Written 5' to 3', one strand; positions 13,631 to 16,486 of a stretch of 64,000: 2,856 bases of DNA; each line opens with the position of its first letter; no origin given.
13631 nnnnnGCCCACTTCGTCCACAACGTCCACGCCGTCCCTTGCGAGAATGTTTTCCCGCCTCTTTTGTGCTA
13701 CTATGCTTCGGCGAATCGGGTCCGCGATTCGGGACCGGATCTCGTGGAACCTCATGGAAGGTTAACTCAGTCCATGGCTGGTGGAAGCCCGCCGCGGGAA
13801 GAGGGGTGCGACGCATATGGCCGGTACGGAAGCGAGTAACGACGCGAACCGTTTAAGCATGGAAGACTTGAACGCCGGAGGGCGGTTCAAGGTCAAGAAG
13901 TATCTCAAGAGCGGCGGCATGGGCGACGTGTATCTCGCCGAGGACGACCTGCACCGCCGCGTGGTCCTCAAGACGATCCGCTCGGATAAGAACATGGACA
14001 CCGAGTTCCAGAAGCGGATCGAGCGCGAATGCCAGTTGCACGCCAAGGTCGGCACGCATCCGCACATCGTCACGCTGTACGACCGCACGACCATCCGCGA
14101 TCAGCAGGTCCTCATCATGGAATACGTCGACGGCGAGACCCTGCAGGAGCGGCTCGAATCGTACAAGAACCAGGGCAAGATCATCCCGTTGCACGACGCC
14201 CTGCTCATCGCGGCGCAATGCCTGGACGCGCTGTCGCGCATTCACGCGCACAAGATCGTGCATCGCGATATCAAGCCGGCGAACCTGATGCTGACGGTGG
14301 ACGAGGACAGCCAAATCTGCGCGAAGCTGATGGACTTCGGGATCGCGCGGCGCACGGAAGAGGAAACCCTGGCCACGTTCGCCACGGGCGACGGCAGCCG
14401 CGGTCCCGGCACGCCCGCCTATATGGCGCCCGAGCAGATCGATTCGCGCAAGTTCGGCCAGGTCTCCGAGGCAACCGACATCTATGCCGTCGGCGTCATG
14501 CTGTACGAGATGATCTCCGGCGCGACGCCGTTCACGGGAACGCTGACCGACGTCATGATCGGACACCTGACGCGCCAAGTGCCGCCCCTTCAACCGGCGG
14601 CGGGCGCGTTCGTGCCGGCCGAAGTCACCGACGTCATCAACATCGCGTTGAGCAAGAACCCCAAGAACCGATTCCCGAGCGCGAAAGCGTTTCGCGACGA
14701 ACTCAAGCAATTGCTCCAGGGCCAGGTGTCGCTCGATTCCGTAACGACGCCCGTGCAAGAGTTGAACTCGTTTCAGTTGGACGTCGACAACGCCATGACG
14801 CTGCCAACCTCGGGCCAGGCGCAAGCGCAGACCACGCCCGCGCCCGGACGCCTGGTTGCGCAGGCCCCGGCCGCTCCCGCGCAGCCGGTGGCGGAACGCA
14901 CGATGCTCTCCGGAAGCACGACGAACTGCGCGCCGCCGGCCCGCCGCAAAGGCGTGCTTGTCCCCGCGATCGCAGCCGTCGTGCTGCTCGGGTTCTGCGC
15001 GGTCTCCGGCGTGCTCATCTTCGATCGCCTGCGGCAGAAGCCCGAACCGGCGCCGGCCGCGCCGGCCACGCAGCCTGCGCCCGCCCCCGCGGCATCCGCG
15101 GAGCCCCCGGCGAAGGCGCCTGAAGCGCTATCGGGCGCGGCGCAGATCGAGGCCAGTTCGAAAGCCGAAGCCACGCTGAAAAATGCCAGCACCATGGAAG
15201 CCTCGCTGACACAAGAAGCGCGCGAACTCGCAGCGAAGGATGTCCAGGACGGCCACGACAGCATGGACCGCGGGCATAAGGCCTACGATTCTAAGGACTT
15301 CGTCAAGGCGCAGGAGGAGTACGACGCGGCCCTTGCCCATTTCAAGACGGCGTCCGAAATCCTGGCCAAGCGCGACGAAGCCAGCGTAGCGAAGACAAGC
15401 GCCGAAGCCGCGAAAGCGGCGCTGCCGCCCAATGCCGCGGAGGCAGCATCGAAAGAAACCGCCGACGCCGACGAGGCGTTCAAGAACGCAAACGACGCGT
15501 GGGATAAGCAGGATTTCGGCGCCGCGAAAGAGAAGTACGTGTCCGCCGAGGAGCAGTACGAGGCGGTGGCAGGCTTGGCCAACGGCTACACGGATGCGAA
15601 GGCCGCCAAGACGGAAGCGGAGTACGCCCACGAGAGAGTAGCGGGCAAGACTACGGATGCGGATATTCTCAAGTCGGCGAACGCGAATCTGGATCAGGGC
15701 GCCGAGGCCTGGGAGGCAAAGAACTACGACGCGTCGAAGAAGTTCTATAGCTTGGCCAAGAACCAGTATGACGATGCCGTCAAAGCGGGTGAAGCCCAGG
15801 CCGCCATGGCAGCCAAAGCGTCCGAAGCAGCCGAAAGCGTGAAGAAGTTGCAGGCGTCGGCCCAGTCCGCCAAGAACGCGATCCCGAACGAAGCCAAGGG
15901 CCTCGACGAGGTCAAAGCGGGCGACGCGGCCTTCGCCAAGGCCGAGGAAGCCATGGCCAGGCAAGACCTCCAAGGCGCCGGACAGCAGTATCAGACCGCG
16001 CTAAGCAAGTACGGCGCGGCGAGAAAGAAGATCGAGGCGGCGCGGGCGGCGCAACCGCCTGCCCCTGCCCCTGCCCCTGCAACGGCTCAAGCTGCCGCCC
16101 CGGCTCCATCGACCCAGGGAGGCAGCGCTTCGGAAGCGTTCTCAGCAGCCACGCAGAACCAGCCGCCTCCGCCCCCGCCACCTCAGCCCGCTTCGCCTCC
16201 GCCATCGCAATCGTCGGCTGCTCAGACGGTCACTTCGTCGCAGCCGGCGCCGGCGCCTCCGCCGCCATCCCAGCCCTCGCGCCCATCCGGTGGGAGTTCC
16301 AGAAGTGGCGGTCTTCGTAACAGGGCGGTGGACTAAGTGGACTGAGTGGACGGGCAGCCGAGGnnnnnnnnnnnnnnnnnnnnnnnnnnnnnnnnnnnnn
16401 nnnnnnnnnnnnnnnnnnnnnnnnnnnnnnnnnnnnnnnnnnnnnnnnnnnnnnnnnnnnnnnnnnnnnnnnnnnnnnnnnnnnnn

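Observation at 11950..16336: ECF sigma factor fused to a polytopic membrane domain, directly followed by a Ser/Thr kinase carrying a fourfold extracellular repeat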

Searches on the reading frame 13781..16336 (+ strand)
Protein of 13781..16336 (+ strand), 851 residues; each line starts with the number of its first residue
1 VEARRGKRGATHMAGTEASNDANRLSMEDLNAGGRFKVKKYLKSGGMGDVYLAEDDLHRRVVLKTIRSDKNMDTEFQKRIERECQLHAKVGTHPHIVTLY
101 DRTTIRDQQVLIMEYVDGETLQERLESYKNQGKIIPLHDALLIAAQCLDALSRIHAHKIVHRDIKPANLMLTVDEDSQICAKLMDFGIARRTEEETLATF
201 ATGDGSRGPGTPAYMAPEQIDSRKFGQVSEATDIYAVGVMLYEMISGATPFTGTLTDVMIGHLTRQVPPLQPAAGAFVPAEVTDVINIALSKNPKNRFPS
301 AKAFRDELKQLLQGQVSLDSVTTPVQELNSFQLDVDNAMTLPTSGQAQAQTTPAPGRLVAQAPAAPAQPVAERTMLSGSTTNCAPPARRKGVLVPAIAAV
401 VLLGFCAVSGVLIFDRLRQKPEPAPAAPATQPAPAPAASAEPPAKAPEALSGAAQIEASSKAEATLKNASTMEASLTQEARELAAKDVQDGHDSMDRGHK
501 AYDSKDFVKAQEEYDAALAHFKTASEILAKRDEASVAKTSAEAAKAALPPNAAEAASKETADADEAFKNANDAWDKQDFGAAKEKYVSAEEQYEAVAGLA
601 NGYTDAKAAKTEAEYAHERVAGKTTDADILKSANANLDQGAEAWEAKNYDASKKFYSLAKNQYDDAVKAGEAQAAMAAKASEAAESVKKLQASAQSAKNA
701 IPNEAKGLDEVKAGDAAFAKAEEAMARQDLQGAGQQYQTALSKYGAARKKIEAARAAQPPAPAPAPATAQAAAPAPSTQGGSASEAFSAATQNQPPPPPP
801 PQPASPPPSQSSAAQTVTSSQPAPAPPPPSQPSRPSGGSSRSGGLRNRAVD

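Call 3: search_protein_families(library=pfam, proteins=[window:13781-16336:+], max_evalue=0.01)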
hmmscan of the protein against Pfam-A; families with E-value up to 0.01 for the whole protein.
window:13781-16336:+ (851 aa): 6 families
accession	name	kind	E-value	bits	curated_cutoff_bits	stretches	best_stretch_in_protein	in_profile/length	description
PF00069.31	Pkinase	-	7e-47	160.5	31.7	1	37-303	2-257/263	Protein kinase domain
PF07714.23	PK_Tyr_Ser-Thr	-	1e-30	107.3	23.1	1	37-298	2-249/258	Protein tyrosine and serine/threonine kinase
PF03109.22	ABC1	-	9.7e-07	28.6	22.9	1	107-198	141-223/244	ABC1 atypical kinase-like domain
PF17667.7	Pkinase_fungal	-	0.00056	19.2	24.1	1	145-218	293-363/387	Fungal protein kinase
PF01636.29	APH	-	0.0026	18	23.2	0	125-178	131-187/239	Phosphotransferase enzyme family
PF14531.12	Kinase-like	-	0.0074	16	25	0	117-261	124-261/289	Kinase-like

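Call 4: search_protein_families(library=ncbifam, proteins=[window:13781-16336:+], max_evalue=0.01)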
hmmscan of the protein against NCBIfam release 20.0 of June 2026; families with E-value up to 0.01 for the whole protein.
window:13781-16336:+ (851 aa): 18 families
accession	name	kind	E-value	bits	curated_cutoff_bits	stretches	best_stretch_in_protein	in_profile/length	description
NF033483.0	PknB_PASTA_kin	equivalog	7.3e-71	239.9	450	1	33-433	6-365/563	Stk1 family PASTA domain-containing Ser/Thr kinase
NF047741.1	antiphage_MADS6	equivalog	5.7e-46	157.2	460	2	133-322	294-471/612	methylation-associated defense system protein kinase MAD6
NF052427.1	StpK7MSMEG_1200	equivalog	1.2e-43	149.5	900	1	33-321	6-278/601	serine/threonine protein kinase StpK7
TIGR03903.1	TOMM_kin_cyc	equivalog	3.5e-38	131.1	705.75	1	59-310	4-246/1267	TOMM system kinase/cyclase fusion protein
NF009651.0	PRK13184.1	equivalog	1.2e-33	116.2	839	1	35-317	3-296/932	serine/threonine-protein kinase PknD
NF038150.1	lanthi_synth_IV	equivalog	3.2e-30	105.2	650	1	27-320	182-460/851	class IV lanthionine synthetase LanL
NF033442.0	BREX_PglW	equivalog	4.7e-26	90.8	990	1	28-361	507-785/1391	BREX system serine/threonine kinase PglW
NF053615.1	SerThrKinAfsKStmc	equivalog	4.9e-26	91.6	1300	1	25-324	4-280/809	protein serine/threonine kinase AfsK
NF038151.1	lanthi_synth_III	equivalog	1.3e-18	66.8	575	1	28-267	214-444/833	class III lanthionine synthetase LanKC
NF043056.1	T4SS_LegK1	equivalog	1.2e-14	53.8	550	1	59-242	104-281/516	Dot/Icm T4SS effector kinase LegK1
TIGR03724.2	arch_bud32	equivalog_domain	1.1e-08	34.8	125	1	70-194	29-136/193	KEOPS complex kinase/ATPase Bud32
NF058632.1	SerThrKinPrkT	equivalog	1.5e-08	34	280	1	35-174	22-153/322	serine/threonine protein kinase PrkT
NF011460.0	PRK14879.1-1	equivalog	8.8e-08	31.6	199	1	108-199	85-168/232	Kae1-associated kinase Bud32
NF011463.0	PRK14879.1-4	equivalog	2.4e-06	27.1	188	1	69-191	53-162/237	Kae1-associated kinase Bud32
NF007174.0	PRK09605.1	equivalog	7.6e-06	24.7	447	1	53-194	356-478/535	bifunctional N(6)-L-threonylcarbamoyladenine synthase/serine/threonine protein kinase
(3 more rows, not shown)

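Call 28: find_homologous_proteins(query=window:13781-16336:+, max_evalue=1e-10)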
Query window:13781-16336:+ (851 aa): 6384 proteins with E <= 1e-10 among 8000 candidates; the best 120 are listed.
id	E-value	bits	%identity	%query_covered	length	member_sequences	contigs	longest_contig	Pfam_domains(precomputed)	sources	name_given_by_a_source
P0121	0.0e+0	1801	100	99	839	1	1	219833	PF07714.24,PF00069.32,PF03109.23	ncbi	-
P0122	6.7e-148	513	66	36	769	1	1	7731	PF07714.24,PF00069.32,PF03109.23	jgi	-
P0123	1.3e-100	356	56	34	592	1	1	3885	PF07714.24,PF00069.32,PF03109.23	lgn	-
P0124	1.2e-97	346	50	49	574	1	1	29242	PF07714.24,PF00069.32,PF03109.23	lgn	-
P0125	2.3e-97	345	56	35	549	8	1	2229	PF07714.24,PF00069.32,PF03109.23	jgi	-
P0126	2.5e-97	345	56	35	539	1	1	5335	PF07714.24,PF00069.32,PF03109.23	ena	-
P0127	6.9e-95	337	59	33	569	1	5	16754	PF07714.24,PF00069.32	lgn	-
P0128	1.2e-94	336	46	50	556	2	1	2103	PF07714.24,PF00069.32,PF03109.23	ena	-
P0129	2.3e-92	329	42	54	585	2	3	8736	PF07714.24,PF00069.32,PF03109.23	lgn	-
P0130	4.7e-92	328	54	35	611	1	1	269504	PF07714.24,PF00069.32,PF03109.23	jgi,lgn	jgi:predicted Ser/Thr protein kinase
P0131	1.5e-91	326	57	35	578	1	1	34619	PF07714.24,PF00069.32,PF03109.23,PF01636.30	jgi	jgi:serine/threonine-protein kinase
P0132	1.6e-91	326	48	44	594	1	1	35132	PF07714.24,PF00069.32,PF01476.27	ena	-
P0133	2.2e-91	326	56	33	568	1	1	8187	PF07714.24,PF00069.32,PF03109.23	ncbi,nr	ncbi:MAG: serine/threonine-protein kinase [Candidatus Hydrogenedentes bacterium]|nr:serine/threonine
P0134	2.8e-91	325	54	33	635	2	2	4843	PF07714.24,PF00069.32,PF01476.27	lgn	-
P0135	5.1e-91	324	57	34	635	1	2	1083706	PF07714.24,PF00069.32,PF01476.27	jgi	jgi:LysM repeat protein/predicted Ser/Thr protein kinase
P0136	5.9e-91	324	58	33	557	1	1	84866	PF07714.24,PF00069.32,PF03109.23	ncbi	-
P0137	7.7e-91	324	45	45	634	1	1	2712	PF07714.24,PF00069.32,PF01476.27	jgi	jgi:serine/threonine protein kinase/LysM repeat protein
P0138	2.4e-90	322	57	33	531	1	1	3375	PF07714.24,PF00069.32,PF03109.23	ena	-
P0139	2.8e-90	322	41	50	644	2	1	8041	PF07714.24,PF00069.32,PF01476.27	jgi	-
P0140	3.1e-90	322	56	34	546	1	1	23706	PF07714.24,PF00069.32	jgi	jgi:serine/threonine-protein kinase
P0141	3.2e-90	322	45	49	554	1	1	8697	PF07714.24,PF00069.32,PF03109.23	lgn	-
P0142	4.1e-90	321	56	33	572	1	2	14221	PF06293.21,PF07714.24,PF00069.32,PF03109.23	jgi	jgi:eukaryotic-like serine/threonine-protein kinase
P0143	7.1e-90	321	56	34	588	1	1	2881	PF07714.24,PF00069.32,PF03109.23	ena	-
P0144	7.1e-90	321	44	46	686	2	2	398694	PF07714.24,PF00069.32,PF01476.27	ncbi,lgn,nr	ncbi:MAG: protein kinase [Candidatus Hydrogenedentes bacterium]|nr:protein kinase [Candidatus Hydrog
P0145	1.3e-89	320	53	33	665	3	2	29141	PF07714.24,PF00069.32,PF01476.27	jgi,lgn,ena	-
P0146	1.5e-89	320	55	33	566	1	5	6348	PF07714.24,PF00069.32,PF03109.23,PF17667.8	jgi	jgi:eukaryotic-like serine/threonine-protein kinase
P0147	1.8e-89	319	43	50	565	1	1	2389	PF07714.24,PF00069.32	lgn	-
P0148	2.4e-89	319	55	33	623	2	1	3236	PF07714.24,PF00069.32,PF03109.23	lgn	-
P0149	5.1e-89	318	55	34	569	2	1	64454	PF07714.24,PF00069.32,PF03109.23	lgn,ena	-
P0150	6.5e-89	317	56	32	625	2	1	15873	PF07714.24,PF00069.32,PF01476.27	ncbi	-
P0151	1.5e-88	316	55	32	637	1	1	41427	PF07714.24,PF00069.32,PF01476.27,PF17667.8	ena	-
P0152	2.0e-88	316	43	49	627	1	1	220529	PF07714.24,PF00069.32,PF01476.27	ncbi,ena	-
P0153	3.2e-88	315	53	32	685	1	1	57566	PF07714.24,PF00069.32,PF03109.23,PF01476.27,PF01636.30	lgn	-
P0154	3.6e-88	315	55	34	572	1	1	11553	PF07714.24,PF00069.32,PF03109.23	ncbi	-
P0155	4.7e-88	315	56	33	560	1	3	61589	PF07714.24,PF00069.32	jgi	jgi:serine/threonine-protein kinase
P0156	7.6e-88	314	51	35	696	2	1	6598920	PF07714.24,PF00069.32,PF01476.27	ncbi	-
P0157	8.2e-88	314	53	33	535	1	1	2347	PF07714.24,PF00069.32,PF03109.23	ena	-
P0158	1.1e-87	313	51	35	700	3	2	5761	PF07714.24,PF00069.32,PF01476.27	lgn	-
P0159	2.3e-87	312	55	31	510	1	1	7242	PF07714.24,PF00069.32,PF03109.23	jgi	jgi:serine/threonine-protein kinase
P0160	9.4e-87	310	44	46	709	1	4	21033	PF07714.24,PF00069.32,PF01476.27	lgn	-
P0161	1.1e-86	310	54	33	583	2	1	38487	PF07714.24,PF00069.32,PF03109.23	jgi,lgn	-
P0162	1.2e-86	310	45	45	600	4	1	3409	PF07714.24,PF00069.32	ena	-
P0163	1.2e-86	310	52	33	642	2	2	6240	PF07714.24,PF00069.32,PF01476.27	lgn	-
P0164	1.5e-86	310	53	33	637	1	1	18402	PF07714.24,PF00069.32,PF01476.27,PF17667.8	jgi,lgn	-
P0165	2.3e-86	309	44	45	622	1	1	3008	PF07714.24,PF00069.32,PF03109.23,PF01476.27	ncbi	-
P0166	2.5e-86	309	54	32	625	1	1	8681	PF07714.24,PF00069.32,PF01476.27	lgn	-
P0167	3.0e-86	309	54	32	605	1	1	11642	PF07714.24,PF00069.32,PF01476.27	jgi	jgi:serine/threonine-protein kinase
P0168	4.5e-86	308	49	37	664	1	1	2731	PF07714.24,PF00069.32,PF01476.27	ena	-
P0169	1.2e-85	307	52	35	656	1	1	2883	PF07714.24,PF00069.32,PF01476.27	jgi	jgi:serine/threonine protein kinase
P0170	1.4e-85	306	33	31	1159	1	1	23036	PF07714.24,PF00069.32,PF03109.23,PF14531.13,PF17667.8,PF01636.30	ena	-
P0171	5.0e-85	305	49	36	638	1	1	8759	PF07714.24,PF00069.32,PF01476.27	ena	-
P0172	6.8e-85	304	51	34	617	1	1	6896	PF07714.24,PF00069.32,PF03109.23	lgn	-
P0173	1.0e-84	304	49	35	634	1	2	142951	PF07714.24,PF00069.32,PF01476.27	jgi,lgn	-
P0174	1.4e-84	303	53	33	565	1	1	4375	PF07714.24,PF00069.32,PF03109.23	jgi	-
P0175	7.9e-84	301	43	46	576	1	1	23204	PF07714.24,PF00069.32,PF03109.23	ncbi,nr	ncbi:MAG: serine/threonine protein kinase [Candidatus Hydrogenedentes bacterium]|nr:serine/threonine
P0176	8.8e-84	301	53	33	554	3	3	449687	PF07714.24,PF00069.32,PF03109.23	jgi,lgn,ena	-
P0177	9.4e-84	300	51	33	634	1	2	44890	PF07714.24,PF00069.32,PF01476.27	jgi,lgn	jgi:serine/threonine-protein kinase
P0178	3.1e-83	299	55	33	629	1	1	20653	PF07714.24,PF00069.32,PF03109.23,PF14531.13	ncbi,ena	-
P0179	3.2e-83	299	55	33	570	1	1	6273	PF07714.24,PF00069.32,PF03109.23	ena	-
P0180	3.3e-83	299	52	34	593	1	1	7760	PF07714.24,PF00069.32,PF01476.27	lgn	-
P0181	4.5e-83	298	54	33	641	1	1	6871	PF06293.21,PF07714.24,PF00069.32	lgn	-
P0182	1.1e-82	297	51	34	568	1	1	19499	PF07714.24,PF00069.32,PF03109.23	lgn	-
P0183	3.0e-82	295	54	34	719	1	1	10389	PF07714.24,PF00069.32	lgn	-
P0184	3.3e-82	295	49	35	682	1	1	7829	PF07714.24,PF00069.32,PF03109.23,PF01476.27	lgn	-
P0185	4.2e-82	295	51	36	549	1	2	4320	PF07714.24,PF00069.32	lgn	-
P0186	7.0e-82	294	41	51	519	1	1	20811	PF07714.24,PF00069.32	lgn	-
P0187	1.4e-81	293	53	33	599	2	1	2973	PF07714.24,PF00069.32,PF03109.23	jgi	jgi:serine/threonine-protein kinase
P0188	1.8e-81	293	50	33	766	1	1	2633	PF07714.24,PF00069.32,PF03109.23,PF01476.27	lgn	-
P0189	2.8e-81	292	49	35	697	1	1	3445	PF07714.24,PF00069.32,PF03109.23,PF01476.27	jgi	-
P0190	2.9e-81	292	53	34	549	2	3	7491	PF07714.24,PF00069.32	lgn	-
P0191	2.9e-81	292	40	52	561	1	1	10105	PF07714.24,PF00069.32,PF03109.23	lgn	-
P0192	3.3e-81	292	46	43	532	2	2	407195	PF07714.24,PF00069.32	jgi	jgi:serine/threonine-protein kinase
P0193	4.6e-81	292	51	33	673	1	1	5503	PF07714.24,PF00069.32,PF03109.23,PF01476.27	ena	-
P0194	6.3e-81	291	52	33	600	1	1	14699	PF07714.24,PF00069.32,PF03109.23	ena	-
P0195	2.0e-80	289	51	31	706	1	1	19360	PF07714.24,PF00069.32,PF03109.23,PF01476.27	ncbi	-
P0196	3.5e-80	289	52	32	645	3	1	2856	PF07714.24,PF00069.32,PF01476.27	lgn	-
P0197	4.4e-80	288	48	36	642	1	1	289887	PF07714.24,PF00069.32,PF01476.27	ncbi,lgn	ncbi:MAG: hypothetical protein AMXMBFR84_05890 [Candidatus Hydrogenedentota bacterium]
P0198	5.2e-80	288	43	49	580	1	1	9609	PF07714.24,PF00069.32,PF03109.23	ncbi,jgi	ncbi:MAG: serine/threonine-protein kinase [Candidatus Hydrogenedentales bacterium]|jgi:serine/threon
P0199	9.3e-80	287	50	31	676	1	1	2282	PF07714.24,PF00069.32,PF01476.27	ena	-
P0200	1.0e-79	287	41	52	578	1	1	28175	PF07714.24,PF00069.32,PF03109.23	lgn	-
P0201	2.0e-79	286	51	31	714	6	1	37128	PF07714.24,PF00069.32,PF01476.27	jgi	jgi:serine/threonine-protein kinase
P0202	2.2e-79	286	50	33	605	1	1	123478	PF07714.24,PF00069.32,PF03109.23,PF01476.27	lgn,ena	-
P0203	4.1e-79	285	40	51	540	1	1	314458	PF07714.24,PF00069.32,PF03109.23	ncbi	-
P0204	7.2e-79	284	47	36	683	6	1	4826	PF07714.24,PF00069.32,PF03109.23,PF01476.27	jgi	jgi:eukaryotic-like serine/threonine-protein kinase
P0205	8.6e-79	284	45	40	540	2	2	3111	PF07714.24,PF00069.32,PF03109.23,PF17667.8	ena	-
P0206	3.6e-78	282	50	31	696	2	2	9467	PF07714.24,PF00069.32,PF03109.23,PF01476.27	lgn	-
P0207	5.6e-78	281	49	33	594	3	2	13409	PF07714.24,PF00069.32,PF03109.23,PF01476.27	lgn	-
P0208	7.7e-78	281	49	34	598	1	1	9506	PF07714.24,PF00069.32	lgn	-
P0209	9.8e-78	281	50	34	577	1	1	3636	PF07714.24,PF00069.32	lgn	-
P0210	1.4e-77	280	51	32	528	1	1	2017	PF07714.24,PF00069.32,PF03109.23,PF17667.8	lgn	-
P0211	2.4e-77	279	44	47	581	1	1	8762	PF07714.24,PF00069.32,PF03109.23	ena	-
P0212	3.1e-77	279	48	34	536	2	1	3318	PF07714.24,PF00069.32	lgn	-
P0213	6.2e-77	278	41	45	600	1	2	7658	PF07714.24,PF00069.32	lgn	-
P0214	6.7e-77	278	45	41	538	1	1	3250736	PF07714.24,PF00069.32,PF03109.23,PF17667.8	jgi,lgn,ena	-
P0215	1.2e-76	277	41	48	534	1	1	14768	PF07714.24,PF00069.32,PF03109.23,PF17667.8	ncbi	-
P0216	1.3e-76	277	50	33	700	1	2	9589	PF07714.24,PF00069.32,PF01476.27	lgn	-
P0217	2.3e-76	276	48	35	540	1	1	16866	PF07714.24,PF00069.32,PF03109.23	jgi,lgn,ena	-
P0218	2.5e-76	276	37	31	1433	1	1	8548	PF25063.1,PF13431.13,PF23914.2,PF13414.13,PF13176.13,PF13428.13,PF14559.13,PF06293.21,PF07714.24,PF00069.32,PF00515.35,PF03109.23,PF13424.13,PF21033.5,PF14531.13,PF13432.13,PF13181.13,PF07719.24,PF01636.30,PF13174.13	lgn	-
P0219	1.1e-75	274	47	35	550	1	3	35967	PF07714.24,PF00069.32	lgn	-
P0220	3.7e-74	269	36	32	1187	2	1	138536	PF10647.16,PF25174.2,PF00930.28,PF07676.19,PF17667.8,PF07714.24,PF00069.32,PF26549.1,PF03109.23,PF14531.13,PF26550.2,PF01636.30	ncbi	-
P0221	3.7e-74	269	52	33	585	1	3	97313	PF07714.24,PF00069.32,PF01476.27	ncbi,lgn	-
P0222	3.9e-74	269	38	32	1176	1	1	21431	PF07714.24,PF00069.32,PF26549.1,PF00930.28,PF03109.23,PF14531.13,PF26550.2,PF07676.19,PF17667.8,PF01636.30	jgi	jgi:serine/threonine protein kinase/Tol biopolymer transport system component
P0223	4.2e-74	268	37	33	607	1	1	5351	PF07714.24,PF00069.32,PF03109.23,PF01163.29,PF17667.8,PF01636.30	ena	-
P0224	5.3e-74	268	50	32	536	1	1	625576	PF07714.24,PF00069.32,PF03109.23,PF17667.8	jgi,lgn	jgi:serine/threonine-protein kinase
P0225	6.7e-74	268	49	33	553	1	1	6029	PF07714.24,PF00069.32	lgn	-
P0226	8.5e-74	267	44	39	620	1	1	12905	PF07714.24,PF00069.32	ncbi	-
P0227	1.0e-73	267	45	37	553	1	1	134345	PF07714.24,PF00069.32,PF17667.8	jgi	jgi:eukaryotic-like serine/threonine-protein kinase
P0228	3.9e-73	265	49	33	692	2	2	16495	PF07714.24,PF00069.32,PF03109.23,PF01476.27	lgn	-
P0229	1.2e-72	264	43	38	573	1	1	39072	PF07714.24,PF00069.32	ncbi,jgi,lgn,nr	ncbi:MAG: protein kinase [Candidatus Hydrogenedentes bacterium]|nr:protein kinase [Candidatus Hydrog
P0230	1.3e-72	264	36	32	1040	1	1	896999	PF07714.24,PF10647.16,PF00069.32,PF26549.1,PF00930.28,PF03109.23,PF14531.13,PF26550.2,PF07676.19,PF17667.8,PF01636.30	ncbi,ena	-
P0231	1.7e-72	263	35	38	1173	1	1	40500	PF07714.24,PF10647.16,PF00069.32,PF26549.1,PF00930.28,PF03109.23,PF14531.13,PF26550.2,PF07676.19,PF17667.8,PF01636.30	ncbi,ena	-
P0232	3.6e-72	262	38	34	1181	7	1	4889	PF07714.24,PF10647.16,PF00069.32,PF26549.1,PF00930.28,PF03109.23,PF14531.13,PF26550.2,PF07676.19,PF17667.8,PF01636.30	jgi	jgi:serine/threonine protein kinase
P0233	4.5e-72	262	51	33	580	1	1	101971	PF07714.24,PF00069.32,PF01476.27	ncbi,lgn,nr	ncbi:MAG: protein kinase [Candidatus Hydrogenedentes bacterium]|nr:protein kinase [Candidatus Hydrog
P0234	1.4e-71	260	46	33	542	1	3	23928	PF07714.24,PF00069.32,PF03109.23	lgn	-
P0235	2.4e-71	259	50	32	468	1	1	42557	PF07714.24,PF00069.32,PF03109.23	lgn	-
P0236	8.7e-71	258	39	32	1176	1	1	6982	PF07714.24,PF10647.16,PF00069.32,PF26549.1,PF00930.28,PF03109.23,PF14531.13,PF26550.2,PF07676.19,PF17667.8,PF01636.30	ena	-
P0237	9.0e-71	257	48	33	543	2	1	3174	PF07714.24,PF00069.32,PF01476.27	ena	-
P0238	2.0e-70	256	51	35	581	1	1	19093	PF07714.24,PF00069.32,PF01476.27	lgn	-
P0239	2.8e-70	256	35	32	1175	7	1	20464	PF07714.24,PF00069.32,PF26549.1,PF00930.28,PF03109.23,PF14531.13,PF26550.2,PF07676.19,PF17667.8,PF01636.30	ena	-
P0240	3.7e-70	255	35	33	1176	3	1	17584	PF07714.24,PF10647.16,PF00069.32,PF26549.1,PF00930.28,PF03109.23,PF14531.13,PF26550.2,PF07676.19,PF17667.8,PF01636.30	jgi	jgi:eukaryotic-like serine/threonine-protein kinase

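Call 29: find_encoding_contigs(protein=P0121, flank=3000, max_places=2)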
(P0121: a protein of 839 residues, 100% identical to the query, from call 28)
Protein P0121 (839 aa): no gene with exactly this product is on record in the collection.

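Call 30: find_encoding_contigs(protein=P0122, flank=8000, max_places=2)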
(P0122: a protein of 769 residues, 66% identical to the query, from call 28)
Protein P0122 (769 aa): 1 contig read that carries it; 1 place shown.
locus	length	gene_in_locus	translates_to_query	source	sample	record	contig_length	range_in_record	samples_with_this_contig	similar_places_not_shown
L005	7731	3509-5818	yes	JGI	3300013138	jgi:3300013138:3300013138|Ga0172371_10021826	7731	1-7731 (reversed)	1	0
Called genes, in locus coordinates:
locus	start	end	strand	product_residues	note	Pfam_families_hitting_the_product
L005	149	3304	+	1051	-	PF00498:FHA, PF16697:Yop-YscD_cpl, PF00498:FHA, PF00005:ABC_tran, PF13304:AAA_21 (weak), PF12698:ABC2_membrane_3, PF01061:ABC2_membrane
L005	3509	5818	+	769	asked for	PF00069:Pkinase, PF07714:PK_Tyr_Ser-Thr, PF03109:ABC1 (weak)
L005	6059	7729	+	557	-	?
